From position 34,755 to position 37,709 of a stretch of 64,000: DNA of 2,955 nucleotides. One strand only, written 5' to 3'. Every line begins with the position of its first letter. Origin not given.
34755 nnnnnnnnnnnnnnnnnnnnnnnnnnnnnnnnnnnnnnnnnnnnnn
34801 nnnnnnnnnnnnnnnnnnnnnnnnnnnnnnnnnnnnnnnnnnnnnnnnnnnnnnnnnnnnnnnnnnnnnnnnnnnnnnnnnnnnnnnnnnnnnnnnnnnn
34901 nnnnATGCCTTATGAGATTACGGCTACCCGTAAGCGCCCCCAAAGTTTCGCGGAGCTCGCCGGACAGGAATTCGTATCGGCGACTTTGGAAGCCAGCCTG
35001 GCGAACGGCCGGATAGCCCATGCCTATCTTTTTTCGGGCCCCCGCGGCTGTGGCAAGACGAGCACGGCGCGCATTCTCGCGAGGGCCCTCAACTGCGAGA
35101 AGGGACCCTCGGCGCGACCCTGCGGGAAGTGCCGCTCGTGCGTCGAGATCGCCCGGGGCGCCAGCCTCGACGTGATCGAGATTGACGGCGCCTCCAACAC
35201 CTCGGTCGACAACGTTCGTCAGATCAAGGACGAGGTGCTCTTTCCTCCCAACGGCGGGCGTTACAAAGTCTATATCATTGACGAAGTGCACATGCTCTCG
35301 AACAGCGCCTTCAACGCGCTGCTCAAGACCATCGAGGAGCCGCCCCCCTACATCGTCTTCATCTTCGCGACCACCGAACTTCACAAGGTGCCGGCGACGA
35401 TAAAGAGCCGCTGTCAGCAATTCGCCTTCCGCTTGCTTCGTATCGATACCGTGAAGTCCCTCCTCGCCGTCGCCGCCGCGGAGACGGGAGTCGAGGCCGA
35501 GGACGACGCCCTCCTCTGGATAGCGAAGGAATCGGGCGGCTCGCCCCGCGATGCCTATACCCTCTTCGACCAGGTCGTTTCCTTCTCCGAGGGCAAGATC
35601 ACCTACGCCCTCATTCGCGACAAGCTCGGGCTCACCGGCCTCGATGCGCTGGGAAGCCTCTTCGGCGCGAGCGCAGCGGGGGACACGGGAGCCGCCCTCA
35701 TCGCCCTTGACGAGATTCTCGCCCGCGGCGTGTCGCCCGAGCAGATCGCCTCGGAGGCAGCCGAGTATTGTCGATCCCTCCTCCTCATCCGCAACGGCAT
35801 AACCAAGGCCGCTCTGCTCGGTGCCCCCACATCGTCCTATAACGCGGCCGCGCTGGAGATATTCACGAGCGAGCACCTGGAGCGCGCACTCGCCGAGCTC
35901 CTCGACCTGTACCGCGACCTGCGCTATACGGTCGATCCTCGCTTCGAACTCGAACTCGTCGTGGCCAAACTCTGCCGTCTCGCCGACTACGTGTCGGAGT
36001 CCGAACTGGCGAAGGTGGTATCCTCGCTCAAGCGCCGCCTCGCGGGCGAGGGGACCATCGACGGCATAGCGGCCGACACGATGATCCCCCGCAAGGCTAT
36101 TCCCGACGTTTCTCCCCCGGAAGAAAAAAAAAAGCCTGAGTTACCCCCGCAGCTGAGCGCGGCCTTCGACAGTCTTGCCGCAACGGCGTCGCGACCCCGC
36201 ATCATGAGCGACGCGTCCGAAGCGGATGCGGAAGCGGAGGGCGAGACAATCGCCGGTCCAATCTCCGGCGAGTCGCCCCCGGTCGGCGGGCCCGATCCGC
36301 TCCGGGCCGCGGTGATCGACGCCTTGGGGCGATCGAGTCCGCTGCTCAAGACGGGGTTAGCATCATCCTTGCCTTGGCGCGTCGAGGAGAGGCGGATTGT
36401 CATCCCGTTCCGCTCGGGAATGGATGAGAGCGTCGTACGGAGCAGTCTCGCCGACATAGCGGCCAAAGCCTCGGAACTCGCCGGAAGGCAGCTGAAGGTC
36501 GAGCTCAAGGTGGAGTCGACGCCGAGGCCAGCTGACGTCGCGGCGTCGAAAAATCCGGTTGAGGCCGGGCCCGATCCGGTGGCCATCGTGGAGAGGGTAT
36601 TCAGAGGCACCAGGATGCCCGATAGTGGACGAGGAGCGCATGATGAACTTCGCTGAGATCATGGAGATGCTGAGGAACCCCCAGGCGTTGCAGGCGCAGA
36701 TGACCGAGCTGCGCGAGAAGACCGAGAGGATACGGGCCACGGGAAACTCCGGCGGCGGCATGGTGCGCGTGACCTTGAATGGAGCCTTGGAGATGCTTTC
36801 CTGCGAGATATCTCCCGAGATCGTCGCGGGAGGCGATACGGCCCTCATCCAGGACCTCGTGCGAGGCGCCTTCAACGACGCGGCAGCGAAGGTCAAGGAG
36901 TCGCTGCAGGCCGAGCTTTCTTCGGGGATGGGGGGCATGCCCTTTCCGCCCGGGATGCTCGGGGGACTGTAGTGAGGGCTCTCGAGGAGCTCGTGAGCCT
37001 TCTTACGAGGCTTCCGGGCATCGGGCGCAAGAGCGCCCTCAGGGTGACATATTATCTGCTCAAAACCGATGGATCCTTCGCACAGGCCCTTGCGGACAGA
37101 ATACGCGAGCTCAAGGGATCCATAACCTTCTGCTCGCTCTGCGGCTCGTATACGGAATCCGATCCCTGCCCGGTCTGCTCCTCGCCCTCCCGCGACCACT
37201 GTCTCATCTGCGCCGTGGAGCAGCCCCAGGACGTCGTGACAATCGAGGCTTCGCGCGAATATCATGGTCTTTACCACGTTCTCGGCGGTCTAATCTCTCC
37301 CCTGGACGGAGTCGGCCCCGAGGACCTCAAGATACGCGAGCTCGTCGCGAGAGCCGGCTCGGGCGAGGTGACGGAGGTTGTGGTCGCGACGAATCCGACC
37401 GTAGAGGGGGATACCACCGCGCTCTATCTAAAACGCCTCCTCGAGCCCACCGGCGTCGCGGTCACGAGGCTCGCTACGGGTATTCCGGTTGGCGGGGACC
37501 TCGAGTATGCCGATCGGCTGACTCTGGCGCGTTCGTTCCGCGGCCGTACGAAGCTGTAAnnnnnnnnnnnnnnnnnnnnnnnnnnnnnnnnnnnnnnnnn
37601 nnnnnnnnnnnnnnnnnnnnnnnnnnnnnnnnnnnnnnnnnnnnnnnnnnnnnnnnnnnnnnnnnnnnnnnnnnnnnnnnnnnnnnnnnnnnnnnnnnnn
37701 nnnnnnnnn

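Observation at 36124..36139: dnaX carries an E. coli-like A AAA AAG slippery heptamer with an immediate -1 frame stop (candidate gamma subunit by recoding)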

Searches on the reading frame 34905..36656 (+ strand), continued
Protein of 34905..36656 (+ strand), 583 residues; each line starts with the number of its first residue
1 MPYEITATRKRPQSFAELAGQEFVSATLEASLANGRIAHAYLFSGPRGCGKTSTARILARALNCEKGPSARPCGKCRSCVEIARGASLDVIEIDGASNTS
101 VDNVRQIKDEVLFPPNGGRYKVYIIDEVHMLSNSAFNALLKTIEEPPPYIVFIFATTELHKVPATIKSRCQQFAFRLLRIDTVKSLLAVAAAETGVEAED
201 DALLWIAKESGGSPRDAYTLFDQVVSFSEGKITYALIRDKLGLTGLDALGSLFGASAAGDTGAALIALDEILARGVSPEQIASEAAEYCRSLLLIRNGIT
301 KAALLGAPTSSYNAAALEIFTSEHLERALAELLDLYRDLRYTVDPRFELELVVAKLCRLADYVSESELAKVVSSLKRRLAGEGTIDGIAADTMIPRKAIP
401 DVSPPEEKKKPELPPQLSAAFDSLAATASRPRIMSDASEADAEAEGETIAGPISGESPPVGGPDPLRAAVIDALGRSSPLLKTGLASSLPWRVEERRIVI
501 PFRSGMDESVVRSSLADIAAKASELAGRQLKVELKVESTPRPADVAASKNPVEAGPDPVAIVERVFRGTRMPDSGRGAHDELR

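Call 54: list_cluster_members(proteins=[P0058, P0079, P0062, P0055, P0001])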
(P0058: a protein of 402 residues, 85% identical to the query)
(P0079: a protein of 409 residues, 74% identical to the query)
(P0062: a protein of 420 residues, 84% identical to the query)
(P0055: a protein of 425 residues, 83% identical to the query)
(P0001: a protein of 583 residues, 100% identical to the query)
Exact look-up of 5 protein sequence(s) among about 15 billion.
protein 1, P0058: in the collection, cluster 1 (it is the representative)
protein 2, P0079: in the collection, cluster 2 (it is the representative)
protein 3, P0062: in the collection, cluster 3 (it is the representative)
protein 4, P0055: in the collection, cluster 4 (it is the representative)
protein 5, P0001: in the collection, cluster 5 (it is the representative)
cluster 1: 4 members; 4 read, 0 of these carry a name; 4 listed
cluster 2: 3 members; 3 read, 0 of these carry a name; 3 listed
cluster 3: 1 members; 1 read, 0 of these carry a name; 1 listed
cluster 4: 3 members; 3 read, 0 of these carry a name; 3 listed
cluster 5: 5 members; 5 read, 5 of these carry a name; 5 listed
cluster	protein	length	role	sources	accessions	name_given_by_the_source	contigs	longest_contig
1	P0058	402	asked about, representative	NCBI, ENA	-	-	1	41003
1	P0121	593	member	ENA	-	-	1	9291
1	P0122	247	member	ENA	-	-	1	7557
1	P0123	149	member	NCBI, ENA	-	-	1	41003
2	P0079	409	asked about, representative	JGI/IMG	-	-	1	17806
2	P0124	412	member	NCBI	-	-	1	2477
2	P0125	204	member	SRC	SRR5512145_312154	-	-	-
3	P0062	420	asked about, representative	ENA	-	-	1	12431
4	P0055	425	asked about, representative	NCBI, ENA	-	-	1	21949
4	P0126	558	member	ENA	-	-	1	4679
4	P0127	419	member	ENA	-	-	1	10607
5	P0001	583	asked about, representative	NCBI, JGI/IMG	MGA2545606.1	MAG: DNA polymerase III subunit gamma/tau [Rectinemataceae bacterium] | DNA polymerase-3 subunit gamma/tau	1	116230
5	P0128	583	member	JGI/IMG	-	DNA polymerase-3 subunit gamma/tau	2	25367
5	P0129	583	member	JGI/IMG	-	DNA polymerase III subunit gamma/tau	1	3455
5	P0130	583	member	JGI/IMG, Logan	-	DNA polymerase-3 subunit gamma/tau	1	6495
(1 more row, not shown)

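Call 61: search_protein_families(library=ncbifam, proteins=[window:34905-36653:+], max_evalue=0.001)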
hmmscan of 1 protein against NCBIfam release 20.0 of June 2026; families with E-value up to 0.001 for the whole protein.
window:34905-36653:+ (583 aa): 78 families (the best 25 are shown)
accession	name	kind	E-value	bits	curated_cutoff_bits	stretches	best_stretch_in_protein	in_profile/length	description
NF005173.0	PRK06647.1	equivalog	5.1e-186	619.9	623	1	1-537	1-537/568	DNA polymerase III subunits gamma and tau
TIGR02397.1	dnaX_nterm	equivalog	3.7e-124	414.6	250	1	3-357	1-355/355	DNA polymerase III subunit gamma/tau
NF004046.1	PRK05563.1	equivalog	8.5e-123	411.2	400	1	11-377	10-377/567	DNA polymerase III subunit gamma/tau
NF011526.0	PRK14965.1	equivalog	3.5e-122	409.2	670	1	1-547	1-532/578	DNA polymerase III subunits gamma and tau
NF011512.0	PRK14950.1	equivalog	1.5e-115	387.6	593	1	9-439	9-437/585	DNA polymerase III subunits gamma and tau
NF006585.0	PRK09111.1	equivalog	1.2e-107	361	604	1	2-402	26-433/616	DNA polymerase III subunit gamma/tau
NF005846.3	PRK07764.1-6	equivalog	2.7e-105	353.8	625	1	9-444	5-446/628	DNA polymerase III subunit gamma and tau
NF004962.0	PRK06305.1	equivalog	3.8e-105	352.8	559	1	2-430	3-419/465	DNA polymerase III subunits gamma and tau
NF011510.0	PRK14948.1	equivalog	8.8e-105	351.8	593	1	8-412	10-397/640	DNA polymerase III subunit gamma/tau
NF005942.0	PRK07994.1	equivalog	1.7e-101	341.3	613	1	1-357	1-356/655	DNA polymerase III subunit gamma/tau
NF011531.0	PRK14971.1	equivalog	2.8e-99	333.6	685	1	4-436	5-430/614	DNA polymerase III subunit gamma/tau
NF011513.0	PRK14952.1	equivalog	1.4e-97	328.1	737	1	9-548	6-533/596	DNA polymerase III subunits gamma/tau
NF005844.0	PRK07764.1-3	equivalog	8.7e-95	319.2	964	1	10-399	7-406/841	DNA polymerase III subunit gamma and tau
NF011514.0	PRK14953.1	equivalog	2.4e-94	317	536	1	1-296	1-296/488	DNA polymerase III subunits gamma and tau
NF011524.0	PRK14963.1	equivalog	3.9e-91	307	601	1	9-310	7-306/647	DNA polymerase III subunits gamma and tau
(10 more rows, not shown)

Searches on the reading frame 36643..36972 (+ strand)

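Call 7: search_protein_families(library=pfam, proteins=[window:36643-36972:+])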
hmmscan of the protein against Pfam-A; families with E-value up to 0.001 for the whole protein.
window:36643-36972:+ (109 aa): 1 family
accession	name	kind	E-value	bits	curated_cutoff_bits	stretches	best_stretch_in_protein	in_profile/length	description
PF02575.21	YbaB_DNA_bd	-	6.8e-23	81.1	25.5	1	12-99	3-90/91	YbaB/EbfC DNA-binding family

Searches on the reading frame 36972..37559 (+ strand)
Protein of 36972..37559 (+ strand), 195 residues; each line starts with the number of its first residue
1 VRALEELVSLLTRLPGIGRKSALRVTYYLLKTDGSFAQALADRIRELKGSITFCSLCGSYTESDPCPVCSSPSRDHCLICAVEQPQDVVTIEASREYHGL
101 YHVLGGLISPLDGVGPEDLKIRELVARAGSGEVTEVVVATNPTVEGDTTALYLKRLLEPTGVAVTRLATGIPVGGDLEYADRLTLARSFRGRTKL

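Call 7: search_protein_families(library=pfam, proteins=[window:36972-37559:+])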
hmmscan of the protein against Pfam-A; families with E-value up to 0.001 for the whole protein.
window:36972-37559:+ (195 aa): 5 families
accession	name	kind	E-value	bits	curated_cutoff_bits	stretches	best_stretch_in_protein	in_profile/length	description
PF13662.12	Toprim_4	-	8.1e-27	93.7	25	1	79-168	3-85/85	Toprim domain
PF21176.3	RecR_HhH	-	3.2e-12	46.5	27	1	4-46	1-43/45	RecR, helix-hairpin-helix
PF21175.2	RecR_C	-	6.4e-12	45.1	22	1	170-193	1-24/24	RecR, C-terminal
PF01751.28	Toprim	-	2.7e-09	37.5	23.1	1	79-163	2-92/96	Toprim domain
PF02132.21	RecR_ZnF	-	3.9e-07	30.1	22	1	51-71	1-21/21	RecR, Cys4-zinc finger domain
